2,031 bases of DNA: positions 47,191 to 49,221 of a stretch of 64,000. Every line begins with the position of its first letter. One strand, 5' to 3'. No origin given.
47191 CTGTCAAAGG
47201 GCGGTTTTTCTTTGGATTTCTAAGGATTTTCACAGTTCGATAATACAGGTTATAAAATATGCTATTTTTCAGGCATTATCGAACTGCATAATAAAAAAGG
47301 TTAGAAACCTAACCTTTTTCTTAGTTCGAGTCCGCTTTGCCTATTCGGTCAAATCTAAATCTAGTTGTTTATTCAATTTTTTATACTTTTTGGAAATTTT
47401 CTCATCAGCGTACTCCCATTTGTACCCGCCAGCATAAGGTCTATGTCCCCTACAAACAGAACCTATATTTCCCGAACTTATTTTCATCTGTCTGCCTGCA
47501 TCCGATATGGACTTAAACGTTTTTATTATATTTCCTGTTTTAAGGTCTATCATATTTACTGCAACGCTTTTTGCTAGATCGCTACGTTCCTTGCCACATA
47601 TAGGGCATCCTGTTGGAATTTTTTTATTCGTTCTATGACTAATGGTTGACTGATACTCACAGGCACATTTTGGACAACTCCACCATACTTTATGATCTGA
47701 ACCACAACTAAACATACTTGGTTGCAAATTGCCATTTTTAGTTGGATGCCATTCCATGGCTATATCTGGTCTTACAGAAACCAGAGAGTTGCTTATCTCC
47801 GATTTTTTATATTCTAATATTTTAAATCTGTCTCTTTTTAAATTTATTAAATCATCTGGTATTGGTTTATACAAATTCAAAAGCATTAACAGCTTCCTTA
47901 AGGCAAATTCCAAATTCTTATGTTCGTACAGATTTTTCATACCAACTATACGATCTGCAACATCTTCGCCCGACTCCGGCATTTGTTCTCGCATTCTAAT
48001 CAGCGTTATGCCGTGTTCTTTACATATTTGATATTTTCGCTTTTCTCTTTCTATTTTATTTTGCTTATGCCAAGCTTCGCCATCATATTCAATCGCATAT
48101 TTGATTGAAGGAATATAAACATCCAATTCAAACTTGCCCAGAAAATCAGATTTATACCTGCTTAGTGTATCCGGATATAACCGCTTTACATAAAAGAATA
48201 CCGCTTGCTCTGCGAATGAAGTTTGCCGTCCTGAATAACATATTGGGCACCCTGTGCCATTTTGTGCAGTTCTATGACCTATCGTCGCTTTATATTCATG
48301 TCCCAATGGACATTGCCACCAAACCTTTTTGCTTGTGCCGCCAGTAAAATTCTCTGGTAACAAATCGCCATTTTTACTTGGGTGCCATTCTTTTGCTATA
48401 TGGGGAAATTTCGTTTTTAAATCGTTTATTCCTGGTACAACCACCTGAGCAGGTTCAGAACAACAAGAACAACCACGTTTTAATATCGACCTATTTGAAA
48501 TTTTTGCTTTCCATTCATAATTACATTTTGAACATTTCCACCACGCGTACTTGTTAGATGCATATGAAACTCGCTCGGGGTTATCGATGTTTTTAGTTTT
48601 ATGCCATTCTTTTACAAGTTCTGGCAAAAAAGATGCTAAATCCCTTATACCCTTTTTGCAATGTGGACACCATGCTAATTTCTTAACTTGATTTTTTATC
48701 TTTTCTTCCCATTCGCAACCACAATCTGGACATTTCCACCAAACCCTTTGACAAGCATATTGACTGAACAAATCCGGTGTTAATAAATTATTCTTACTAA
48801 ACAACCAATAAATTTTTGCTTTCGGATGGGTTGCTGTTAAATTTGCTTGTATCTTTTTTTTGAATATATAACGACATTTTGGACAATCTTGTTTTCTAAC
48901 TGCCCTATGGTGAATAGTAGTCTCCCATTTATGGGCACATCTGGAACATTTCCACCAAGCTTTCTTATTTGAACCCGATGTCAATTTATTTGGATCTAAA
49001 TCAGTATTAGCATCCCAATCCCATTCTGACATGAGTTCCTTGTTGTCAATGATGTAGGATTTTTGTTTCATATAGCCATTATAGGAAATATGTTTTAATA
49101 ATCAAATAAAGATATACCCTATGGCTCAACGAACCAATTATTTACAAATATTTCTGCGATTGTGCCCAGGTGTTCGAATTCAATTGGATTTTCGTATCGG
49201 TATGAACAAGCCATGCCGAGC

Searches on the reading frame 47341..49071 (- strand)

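Call 98: search_protein_families(library=pfam, proteins=[window:47341-49071:-], max_evalue=0.0001)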
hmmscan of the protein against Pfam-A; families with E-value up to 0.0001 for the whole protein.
window:47341-49071:- (576 aa): 3 families
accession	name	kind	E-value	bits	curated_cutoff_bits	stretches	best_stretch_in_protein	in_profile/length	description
PF14311.12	DUF4379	-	1.1e-81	269.3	24.5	5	225-279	1-54/56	Probable Treble clef zinc finger domain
PF22083.2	I-HmuI_NUMOD-like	-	1e-05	25.4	27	1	516-553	9-46/46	DNA endonuclease I-HmuI-like, NUMOD-like domain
PF10881.14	DUF2726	-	1.2e-05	25.4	24.7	1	322-375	70-123/126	Protein of unknown function (DUF2726)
